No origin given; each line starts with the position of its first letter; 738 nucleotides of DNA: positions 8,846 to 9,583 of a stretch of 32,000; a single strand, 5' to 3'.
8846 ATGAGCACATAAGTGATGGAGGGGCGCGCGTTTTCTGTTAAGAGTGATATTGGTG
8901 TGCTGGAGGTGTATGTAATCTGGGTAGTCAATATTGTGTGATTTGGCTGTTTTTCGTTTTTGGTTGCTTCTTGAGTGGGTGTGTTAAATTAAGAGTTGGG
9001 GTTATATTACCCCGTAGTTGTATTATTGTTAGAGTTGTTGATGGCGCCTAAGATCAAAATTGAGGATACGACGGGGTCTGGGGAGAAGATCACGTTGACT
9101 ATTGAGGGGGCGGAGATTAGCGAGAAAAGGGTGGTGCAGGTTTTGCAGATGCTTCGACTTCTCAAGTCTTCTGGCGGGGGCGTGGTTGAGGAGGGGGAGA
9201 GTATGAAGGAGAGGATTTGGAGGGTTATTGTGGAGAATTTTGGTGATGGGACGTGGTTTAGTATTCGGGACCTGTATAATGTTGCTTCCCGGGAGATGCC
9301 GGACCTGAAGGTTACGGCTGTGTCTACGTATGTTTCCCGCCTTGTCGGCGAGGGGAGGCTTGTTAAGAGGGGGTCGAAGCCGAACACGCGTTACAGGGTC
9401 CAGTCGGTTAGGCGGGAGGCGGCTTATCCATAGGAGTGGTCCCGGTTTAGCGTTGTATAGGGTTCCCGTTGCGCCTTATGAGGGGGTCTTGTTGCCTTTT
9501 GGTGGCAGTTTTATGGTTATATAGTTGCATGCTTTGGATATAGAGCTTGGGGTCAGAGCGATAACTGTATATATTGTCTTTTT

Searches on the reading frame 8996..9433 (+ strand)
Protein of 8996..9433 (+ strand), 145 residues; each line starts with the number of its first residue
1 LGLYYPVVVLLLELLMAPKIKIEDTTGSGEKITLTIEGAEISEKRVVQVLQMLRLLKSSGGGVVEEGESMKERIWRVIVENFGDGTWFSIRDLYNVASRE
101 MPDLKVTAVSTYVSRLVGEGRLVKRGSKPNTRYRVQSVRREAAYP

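Call 8: search_protein_families(library=pfam, proteins=[window:8996-9433:+], max_evalue=0.01)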
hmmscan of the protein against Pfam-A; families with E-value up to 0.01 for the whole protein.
window:8996-9433:+ (145 aa): 0 families

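Call 69: search_protein_families(library=ncbifam, proteins=[window:9041-9433:+], max_evalue=0.01)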
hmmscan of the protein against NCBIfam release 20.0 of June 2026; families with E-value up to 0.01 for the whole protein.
window:9041-9433:+ (130 aa): 0 families

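Call 70: search_protein_families(library=phrogs, proteins=[window:9041-9433:+], max_evalue=0.01)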
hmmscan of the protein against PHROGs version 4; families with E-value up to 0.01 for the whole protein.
window:9041-9433:+ (130 aa): 0 families

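Call 83: find_homologous_proteins(query=window:9041-9433:+, max_evalue=0.001)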
Query window:9041-9433:+ (130 aa): 35 proteins with E <= 0.001 among 52 candidates.
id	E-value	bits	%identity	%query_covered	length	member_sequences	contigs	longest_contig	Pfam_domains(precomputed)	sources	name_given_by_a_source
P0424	7.6e-75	266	97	100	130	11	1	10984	-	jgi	jgi:hypothetical protein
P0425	1.5e-73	262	95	100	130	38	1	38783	-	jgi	jgi:hypothetical protein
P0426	1.4e-49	185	69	95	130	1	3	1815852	-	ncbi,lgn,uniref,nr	ncbi:hypothetical protein [Thermofilum pendens]|uniref:Uncharacterized protein n=1 Tax=Thermofilum p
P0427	3.5e-48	180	69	98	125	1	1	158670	-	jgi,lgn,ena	-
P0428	6.6e-48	180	64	98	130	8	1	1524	-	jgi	-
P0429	1.0e-47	179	66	98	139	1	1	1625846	-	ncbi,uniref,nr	ncbi:hypothetical protein IG193_04790 [Infirmifilum lucidum]|uniref:Uncharacterized protein n=1 Tax=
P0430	5.9e-47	176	65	98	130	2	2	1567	-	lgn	-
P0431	1.8e-46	175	66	96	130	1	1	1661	-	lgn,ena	-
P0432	2.3e-46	175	63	95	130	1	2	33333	-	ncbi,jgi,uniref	ncbi:MAG: hypothetical protein ACPLRJ_05360 [Infirmifilum uzonense]|jgi:hypothetical protein|uniref:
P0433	2.3e-46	175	64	95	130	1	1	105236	-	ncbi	ncbi:MAG: hypothetical protein ACP5GL_04010 [Infirmifilum sp.]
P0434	2.9e-46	174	63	95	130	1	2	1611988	-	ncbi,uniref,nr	ncbi:MAG: hypothetical protein ACP5IE_07095 [Infirmifilum sp.]|uniref:Uncharacterized protein n=1 Ta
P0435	3.2e-46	174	63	95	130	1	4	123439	-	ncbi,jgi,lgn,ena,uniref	ncbi:MAG: hypothetical protein ACP5II_04095 [Infirmifilum sp.]|uniref:hypothetical protein n=1 Tax=I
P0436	4.5e-46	174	66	95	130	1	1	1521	-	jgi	jgi:hypothetical protein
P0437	4.6e-46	174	66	95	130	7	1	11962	-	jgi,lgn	jgi:hypothetical protein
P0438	7.3e-45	170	63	97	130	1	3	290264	-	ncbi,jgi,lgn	jgi:hypothetical protein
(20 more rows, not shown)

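Call 84: find_encoding_contigs(protein=P0426, flank=10000, max_places=3)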
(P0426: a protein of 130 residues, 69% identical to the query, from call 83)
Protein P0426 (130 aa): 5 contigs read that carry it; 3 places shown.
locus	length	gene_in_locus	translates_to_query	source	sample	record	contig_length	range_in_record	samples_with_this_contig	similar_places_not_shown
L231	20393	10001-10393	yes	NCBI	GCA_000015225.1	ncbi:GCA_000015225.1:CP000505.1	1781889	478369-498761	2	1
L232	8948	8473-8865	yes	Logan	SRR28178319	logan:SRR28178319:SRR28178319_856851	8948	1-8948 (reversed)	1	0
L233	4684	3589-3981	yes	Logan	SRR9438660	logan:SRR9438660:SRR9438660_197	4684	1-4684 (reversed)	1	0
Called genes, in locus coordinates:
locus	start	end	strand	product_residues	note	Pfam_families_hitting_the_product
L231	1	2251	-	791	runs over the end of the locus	PF02463:SMC_N, PF13175:AAA_15 (faint), PF13476:AAA_23, PF13304:AAA_21 (faint), PF05531:NPV_P10 (faint)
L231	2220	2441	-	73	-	-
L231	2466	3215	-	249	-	-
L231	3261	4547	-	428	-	PF00022:Actin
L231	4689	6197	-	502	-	-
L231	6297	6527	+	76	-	-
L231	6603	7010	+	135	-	-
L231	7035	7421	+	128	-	-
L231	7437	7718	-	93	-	PF01918:Alba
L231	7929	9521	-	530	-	PF00437:T2SSE (weak), PF20720:nSTAND3 (weak)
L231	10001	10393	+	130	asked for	-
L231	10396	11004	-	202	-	PF01381:HTH_3, PF12844:HTH_19 (faint), PF13560:HTH_31, PF00571:CBS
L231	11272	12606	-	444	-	PF00202:Aminotran_3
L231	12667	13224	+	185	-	PF01558:POR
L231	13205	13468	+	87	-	PF13183:Fer4_8 (faint), PF00037:Fer4 (weak), PF13237:Fer4_10, PF14697:Fer4_21, PF12838:Fer4_7, PF13187:Fer4_9 (weak), PF00037:Fer4, PF12837:Fer4_6 (weak), +5 more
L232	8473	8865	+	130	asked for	-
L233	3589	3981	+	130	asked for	-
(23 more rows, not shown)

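Call 98: predict_structure(alignment_id=A3)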
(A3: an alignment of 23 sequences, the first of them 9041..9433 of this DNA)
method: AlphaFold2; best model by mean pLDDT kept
length: 130 residues; sequences in the alignment: 23
mean_pLDDT: 72.6   pTM: 0.52
mean pLDDT of the five models: 72.6, 68.9, 67.3, 67.2, 66.5
residues with pLDDT >= 90: 25; 70-90: 45; 50-70: 42; < 50: 18
segments of 3 or more residues with pLDDT < 50: 43-52, 124-130
pLDDT, mean of each block of 10 residues (from residue 1): 62 64 59 64 44 74 88 92 86 89 90 87 45
secondary structure, 60 per line:
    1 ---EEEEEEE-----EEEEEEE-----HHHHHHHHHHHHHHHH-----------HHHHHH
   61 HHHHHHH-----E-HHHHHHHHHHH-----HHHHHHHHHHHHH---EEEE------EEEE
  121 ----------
elements in order: E4-10 E16-22 H28-43 H55-67 H75-85 H91-103 E107-110 E117-120

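Call 100: fold_search(model_id=the predicted structure, library=pdb)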
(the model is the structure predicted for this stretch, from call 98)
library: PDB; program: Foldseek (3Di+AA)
matches with E <= 10: 1200; with E <= 0.001: 0
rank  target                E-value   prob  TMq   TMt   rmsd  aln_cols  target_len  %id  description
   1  9a4a_B                5.9e-03  1.00  0.47  0.41   6.9        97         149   21  Model of YLAN-FUR by crosslinking MS and deep learning (released 2024-09-18)
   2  9ire_B                5.9e-03  1.00  0.46  0.42   9.6        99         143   19  CRYSTAL STRUCTURE OF Bacillus cereus FERRIC UPTAKE REGULATOR (released 2025-07-23)
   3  2fe3_A                5.9e-03  1.00  0.43  0.40   6.1        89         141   16  The crystal structure of bacillus subtilis PerR-Zn reveals a novel Zn(Cys)4 Structural redox switch (released 2006-12-19)
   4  9ire_A                9.7e-03  1.00  0.47  0.41   9.1        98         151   18  CRYSTAL STRUCTURE OF Bacillus cereus FERRIC UPTAKE REGULATOR (released 2025-07-23)
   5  4jba_B                1.0e-02  1.00  0.42  0.40  10.7        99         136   14  Crystal Structure of the Oxidized Form of MarR from E.coli (released 2013-10-16)
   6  9gc3_A                1.1e-02  0.99  0.43  0.12  29.4       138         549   14  yeast TFIIIC TauB subcomplex bound to a tRNA gene (released 2024-11-27)
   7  2rdp                  1.4e-02  0.99  0.40  0.37  10.1       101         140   17  The structure of a MarR family protein from Bacillus stearothermophilus (released 2007-11-13)
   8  5nl9_A                1.6e-02  1.00  0.41  0.37   6.0        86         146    7  Crystal structure of a peroxide stress regulator from Leptospira interrogans (released 2017-11-22)
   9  1sd7_A                2.0e-02  1.00  0.40  0.44   4.7        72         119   14  Crystal Structure of a SeMet derivative of MecI at 2.65 A (released 2004-02-24)
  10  1u2w_B                2.0e-02  0.99  0.37  0.44   6.5       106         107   14  Crystal Structure of the Staphylococcus aureus pI258 CadC (released 2005-07-12)
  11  4ray_A                2.1e-02  1.00  0.42  0.41   5.1        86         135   19  Crystal structure of Magnetospirillum gryphiswaldense MSR-1 Apo-Fur (released 2015-07-15)
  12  6dk4_A                2.1e-02  1.00  0.42  0.40   8.1        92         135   18  Crystal structure of Campylobacter jejuni peroxide stress regulator (released 2018-06-13)
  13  6o8k                  2.3e-02  1.00  0.41  0.55   6.3        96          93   19  Crystal Structure of apo and reduced Sulfide-responsive transcriptional repressor (SqrR) from Rhodobacter capsulatus. (released 2020-04-01)
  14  4rb3_D                2.6e-02  1.00  0.42  0.41   5.3        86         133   17  Crystal structure of Magnetospirillum gryphiswaldense MSR-1 Fur-Mn2+-feoAB1 operator (released 2015-07-15)
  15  3vod_B                2.7e-02  0.99  0.39  0.37  10.6       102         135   13  Crystal Structure of mutant MarR C80S from E.coli (released 2013-03-06)
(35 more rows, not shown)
